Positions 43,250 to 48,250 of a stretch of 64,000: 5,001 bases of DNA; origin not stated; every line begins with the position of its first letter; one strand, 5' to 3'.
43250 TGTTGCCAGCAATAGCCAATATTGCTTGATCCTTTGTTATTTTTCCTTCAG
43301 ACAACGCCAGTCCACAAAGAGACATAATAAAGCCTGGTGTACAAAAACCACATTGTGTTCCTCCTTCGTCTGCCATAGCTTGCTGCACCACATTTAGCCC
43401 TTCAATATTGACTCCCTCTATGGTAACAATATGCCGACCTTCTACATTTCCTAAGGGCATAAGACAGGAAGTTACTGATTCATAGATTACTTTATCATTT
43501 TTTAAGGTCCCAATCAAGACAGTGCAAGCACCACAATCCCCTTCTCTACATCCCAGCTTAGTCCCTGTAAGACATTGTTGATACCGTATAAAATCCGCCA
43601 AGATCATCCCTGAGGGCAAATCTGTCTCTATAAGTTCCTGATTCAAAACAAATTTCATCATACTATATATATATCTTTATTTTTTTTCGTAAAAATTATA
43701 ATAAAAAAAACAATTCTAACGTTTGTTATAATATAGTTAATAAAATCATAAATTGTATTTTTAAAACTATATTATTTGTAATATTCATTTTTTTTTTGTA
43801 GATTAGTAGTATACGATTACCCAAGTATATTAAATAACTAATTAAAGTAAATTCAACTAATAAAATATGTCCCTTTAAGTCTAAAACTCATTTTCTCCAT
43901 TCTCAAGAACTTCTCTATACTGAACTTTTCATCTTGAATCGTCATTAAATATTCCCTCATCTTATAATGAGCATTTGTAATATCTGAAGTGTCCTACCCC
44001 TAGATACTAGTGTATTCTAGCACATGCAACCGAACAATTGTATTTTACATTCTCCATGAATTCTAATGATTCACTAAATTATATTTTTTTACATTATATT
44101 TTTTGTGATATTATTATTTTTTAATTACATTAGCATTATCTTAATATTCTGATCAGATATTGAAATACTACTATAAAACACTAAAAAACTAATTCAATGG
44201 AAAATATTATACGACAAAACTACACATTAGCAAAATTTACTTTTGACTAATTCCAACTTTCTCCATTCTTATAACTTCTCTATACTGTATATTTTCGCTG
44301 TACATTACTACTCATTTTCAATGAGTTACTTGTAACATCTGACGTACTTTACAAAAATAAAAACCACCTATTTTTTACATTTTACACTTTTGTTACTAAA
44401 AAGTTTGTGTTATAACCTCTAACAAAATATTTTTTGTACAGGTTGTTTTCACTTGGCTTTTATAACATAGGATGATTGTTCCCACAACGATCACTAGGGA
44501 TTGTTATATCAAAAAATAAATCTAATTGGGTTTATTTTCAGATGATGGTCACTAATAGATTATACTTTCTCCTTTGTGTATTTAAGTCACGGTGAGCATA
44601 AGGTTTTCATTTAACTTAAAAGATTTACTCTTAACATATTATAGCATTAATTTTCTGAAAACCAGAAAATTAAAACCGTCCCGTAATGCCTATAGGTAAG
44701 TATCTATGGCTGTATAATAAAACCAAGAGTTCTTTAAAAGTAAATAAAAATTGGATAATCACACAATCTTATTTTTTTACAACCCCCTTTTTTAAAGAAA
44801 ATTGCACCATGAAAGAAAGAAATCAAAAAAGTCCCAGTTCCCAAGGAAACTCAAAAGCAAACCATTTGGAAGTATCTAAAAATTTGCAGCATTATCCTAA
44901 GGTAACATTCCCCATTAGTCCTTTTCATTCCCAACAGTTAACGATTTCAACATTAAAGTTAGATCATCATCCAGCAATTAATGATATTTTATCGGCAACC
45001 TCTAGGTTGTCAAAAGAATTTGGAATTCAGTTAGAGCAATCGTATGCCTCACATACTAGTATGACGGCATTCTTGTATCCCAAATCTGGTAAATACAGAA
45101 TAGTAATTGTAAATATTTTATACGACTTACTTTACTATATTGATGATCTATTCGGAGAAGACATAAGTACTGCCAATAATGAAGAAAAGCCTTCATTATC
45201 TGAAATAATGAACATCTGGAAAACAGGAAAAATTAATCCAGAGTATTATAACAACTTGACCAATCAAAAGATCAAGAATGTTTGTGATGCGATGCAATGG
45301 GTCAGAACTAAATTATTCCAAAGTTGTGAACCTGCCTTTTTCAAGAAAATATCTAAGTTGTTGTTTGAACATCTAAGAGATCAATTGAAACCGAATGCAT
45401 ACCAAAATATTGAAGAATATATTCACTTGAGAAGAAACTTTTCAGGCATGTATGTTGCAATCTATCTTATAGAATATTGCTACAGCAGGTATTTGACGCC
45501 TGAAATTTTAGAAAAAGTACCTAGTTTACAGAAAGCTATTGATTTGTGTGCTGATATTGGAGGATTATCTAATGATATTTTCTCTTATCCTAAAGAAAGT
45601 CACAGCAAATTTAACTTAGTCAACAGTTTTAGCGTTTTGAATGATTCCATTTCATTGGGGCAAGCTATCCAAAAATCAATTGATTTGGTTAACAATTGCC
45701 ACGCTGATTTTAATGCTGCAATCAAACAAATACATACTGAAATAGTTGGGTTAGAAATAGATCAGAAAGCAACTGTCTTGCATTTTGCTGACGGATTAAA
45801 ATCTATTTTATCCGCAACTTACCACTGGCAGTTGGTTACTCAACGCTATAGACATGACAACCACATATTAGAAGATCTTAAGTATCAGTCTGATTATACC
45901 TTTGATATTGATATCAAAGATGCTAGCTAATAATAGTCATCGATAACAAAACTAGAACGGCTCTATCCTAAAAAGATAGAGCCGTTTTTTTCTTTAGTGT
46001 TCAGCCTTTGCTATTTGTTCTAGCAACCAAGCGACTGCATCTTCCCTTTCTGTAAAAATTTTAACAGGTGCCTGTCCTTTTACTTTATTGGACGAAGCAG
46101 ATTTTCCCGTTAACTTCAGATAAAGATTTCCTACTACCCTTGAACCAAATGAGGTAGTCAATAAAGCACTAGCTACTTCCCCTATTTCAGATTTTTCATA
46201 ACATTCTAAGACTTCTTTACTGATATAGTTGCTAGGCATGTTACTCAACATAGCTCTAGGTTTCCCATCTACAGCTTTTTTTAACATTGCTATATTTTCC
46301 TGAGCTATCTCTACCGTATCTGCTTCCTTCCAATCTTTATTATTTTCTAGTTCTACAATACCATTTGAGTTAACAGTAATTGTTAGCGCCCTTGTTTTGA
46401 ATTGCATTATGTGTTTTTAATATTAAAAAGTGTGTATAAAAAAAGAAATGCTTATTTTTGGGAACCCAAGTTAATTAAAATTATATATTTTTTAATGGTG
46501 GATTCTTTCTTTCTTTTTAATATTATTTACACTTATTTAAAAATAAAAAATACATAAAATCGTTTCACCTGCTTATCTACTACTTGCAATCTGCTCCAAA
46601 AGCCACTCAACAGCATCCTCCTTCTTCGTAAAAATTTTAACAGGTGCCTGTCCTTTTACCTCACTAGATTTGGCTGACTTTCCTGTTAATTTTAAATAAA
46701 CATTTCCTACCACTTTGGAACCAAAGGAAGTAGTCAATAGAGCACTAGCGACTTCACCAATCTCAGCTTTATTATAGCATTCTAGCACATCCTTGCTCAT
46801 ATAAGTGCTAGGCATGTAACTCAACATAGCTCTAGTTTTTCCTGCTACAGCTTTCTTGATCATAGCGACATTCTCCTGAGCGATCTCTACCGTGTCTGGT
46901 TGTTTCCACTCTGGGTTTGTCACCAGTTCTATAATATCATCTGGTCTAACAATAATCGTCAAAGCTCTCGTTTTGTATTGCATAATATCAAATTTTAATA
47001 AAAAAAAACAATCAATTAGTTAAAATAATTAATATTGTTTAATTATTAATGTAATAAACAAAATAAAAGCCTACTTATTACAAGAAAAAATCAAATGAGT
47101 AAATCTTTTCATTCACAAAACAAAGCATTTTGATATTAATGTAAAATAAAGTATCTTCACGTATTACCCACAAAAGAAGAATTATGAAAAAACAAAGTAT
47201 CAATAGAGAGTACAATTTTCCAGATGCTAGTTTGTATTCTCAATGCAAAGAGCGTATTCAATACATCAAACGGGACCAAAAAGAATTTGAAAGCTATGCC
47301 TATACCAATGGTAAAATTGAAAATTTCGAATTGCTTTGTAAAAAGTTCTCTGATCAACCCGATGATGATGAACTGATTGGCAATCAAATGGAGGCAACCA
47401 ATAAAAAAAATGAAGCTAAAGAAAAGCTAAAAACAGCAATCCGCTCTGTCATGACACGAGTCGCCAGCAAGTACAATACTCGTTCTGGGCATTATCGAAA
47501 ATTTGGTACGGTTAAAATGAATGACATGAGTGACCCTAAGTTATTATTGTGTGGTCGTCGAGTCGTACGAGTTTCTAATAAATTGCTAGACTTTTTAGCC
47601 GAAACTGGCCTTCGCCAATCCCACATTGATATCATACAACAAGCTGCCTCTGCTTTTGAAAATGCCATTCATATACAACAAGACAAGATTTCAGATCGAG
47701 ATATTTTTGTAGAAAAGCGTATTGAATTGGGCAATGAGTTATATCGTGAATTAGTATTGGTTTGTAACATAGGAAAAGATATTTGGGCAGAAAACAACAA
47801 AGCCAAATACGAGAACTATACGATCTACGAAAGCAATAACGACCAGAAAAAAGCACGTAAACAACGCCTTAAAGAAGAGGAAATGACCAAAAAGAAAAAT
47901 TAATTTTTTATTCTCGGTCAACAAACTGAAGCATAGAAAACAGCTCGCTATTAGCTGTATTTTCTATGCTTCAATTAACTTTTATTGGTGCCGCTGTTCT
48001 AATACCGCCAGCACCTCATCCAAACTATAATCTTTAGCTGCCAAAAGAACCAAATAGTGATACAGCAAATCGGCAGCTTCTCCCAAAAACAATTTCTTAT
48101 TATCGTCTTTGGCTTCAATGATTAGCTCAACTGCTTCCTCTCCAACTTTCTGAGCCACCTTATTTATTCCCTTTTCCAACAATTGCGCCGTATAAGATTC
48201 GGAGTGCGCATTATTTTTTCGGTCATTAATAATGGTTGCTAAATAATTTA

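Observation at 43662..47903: Class I terpene synthase in an AT-rich, repeat-bearing accessory island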

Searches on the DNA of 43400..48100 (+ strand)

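Call 8: search_rna_families(source=window, start=43400, end=48100, threshold=evalue, max_evalue=5)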
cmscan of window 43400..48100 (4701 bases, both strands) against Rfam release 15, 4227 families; matches with E-value up to 5: 1.
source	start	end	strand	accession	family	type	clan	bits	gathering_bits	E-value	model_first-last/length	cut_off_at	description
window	45871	46001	+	RF02729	JA01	Gene; sRNA;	-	23.9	111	0.93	1-153/153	no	Aggregatibacter sRNA JA01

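Call 83: build_rna_model(alignment_id=A10, structure=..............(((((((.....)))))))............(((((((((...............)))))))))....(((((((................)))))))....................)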
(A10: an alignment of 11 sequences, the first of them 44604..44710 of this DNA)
Model R1 built from alignment A10 (11 sequences, 132 columns); structure: as given.
model positions 112; base pairs 23; branch points 2; effective number of sequences 3.18; information 0.59 bits per position. Calibrated on 0.2 Mb of random sequence (short: E-values are rough).
structure used (alignment columns):
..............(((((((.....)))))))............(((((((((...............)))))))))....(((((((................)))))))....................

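Call 84: search_with_rna_model(model_id=R1, sources=[window, L001, L002, L003, L004, L005, L006, L007, L008, L009, L010, L011, L012, L013, L016, L018, L019, L020, L022, L023, L024, L025, L026, L029, L030, L031, L032, L033, L034], max_evalue=1, make_alignment=true)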
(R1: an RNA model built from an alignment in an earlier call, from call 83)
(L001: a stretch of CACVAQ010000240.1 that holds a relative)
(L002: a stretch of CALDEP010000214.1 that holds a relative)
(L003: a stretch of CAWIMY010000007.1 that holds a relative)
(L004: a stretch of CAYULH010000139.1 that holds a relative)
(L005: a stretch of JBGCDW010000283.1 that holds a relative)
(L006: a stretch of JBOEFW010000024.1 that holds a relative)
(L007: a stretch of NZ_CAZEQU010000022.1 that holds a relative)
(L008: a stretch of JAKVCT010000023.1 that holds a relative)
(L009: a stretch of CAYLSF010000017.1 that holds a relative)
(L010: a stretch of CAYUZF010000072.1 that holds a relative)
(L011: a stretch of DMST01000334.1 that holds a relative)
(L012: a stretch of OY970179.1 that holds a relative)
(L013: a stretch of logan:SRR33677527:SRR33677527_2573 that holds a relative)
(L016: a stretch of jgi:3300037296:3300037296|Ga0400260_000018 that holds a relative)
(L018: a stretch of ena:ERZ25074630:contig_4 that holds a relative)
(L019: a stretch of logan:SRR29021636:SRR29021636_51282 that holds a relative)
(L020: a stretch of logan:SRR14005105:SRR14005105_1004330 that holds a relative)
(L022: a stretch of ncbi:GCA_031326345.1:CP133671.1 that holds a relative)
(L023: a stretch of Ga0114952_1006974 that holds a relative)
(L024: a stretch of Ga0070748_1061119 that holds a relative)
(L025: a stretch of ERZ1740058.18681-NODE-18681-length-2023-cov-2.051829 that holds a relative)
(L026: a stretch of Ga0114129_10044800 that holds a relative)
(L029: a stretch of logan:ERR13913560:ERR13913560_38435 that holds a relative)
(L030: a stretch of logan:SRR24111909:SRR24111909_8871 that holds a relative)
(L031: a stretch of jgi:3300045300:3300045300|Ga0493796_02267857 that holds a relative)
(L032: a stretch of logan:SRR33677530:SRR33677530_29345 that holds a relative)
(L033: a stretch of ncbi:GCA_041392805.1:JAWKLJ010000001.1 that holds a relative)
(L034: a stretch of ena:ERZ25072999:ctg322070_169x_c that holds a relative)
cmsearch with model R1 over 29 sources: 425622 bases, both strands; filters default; matches with E-value up to 1: 18.
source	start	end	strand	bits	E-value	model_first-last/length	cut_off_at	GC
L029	4340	4451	+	121.6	8.1e-20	1-112/112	no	0.27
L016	2581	2692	+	121.3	9.1e-20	1-112/112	no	0.28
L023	471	582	+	120.3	1.4e-19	1-112/112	no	0.26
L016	7794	7906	+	110.2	1.2e-17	1-112/112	no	0.28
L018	2635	2746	+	95.5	8e-15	1-112/112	no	0.29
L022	7796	7907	+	95.5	8e-15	1-112/112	no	0.29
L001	9764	9870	+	91.3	5e-14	1-112/112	no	0.24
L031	6710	6821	+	89.9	9.2e-14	1-112/112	no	0.29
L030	2177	2287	+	89.3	1.2e-13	1-112/112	no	0.3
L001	5400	5510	+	88.3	1.9e-13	1-112/112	no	0.26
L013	6701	6811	+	57.5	1.5e-07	1-112/112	no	0.23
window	44604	44708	+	57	1.8e-07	1-112/112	no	0.27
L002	1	85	+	26.4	0.13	29-112/112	5'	0.29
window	38518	38626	+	24.4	0.31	1-112/112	no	0.3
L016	2583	2682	-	23.1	0.54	1-112/112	no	0.27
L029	4342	4441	-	22.8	0.61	1-112/112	no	0.27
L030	7148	7269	-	22.5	0.72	1-112/112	no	0.3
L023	473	572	-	22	0.9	1-112/112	no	0.26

Alignment A11: 18 matches aligned to the model, 156 columns, each read 5' to 3' on its own strand. Consensus structure (alignment columns), stored with it:
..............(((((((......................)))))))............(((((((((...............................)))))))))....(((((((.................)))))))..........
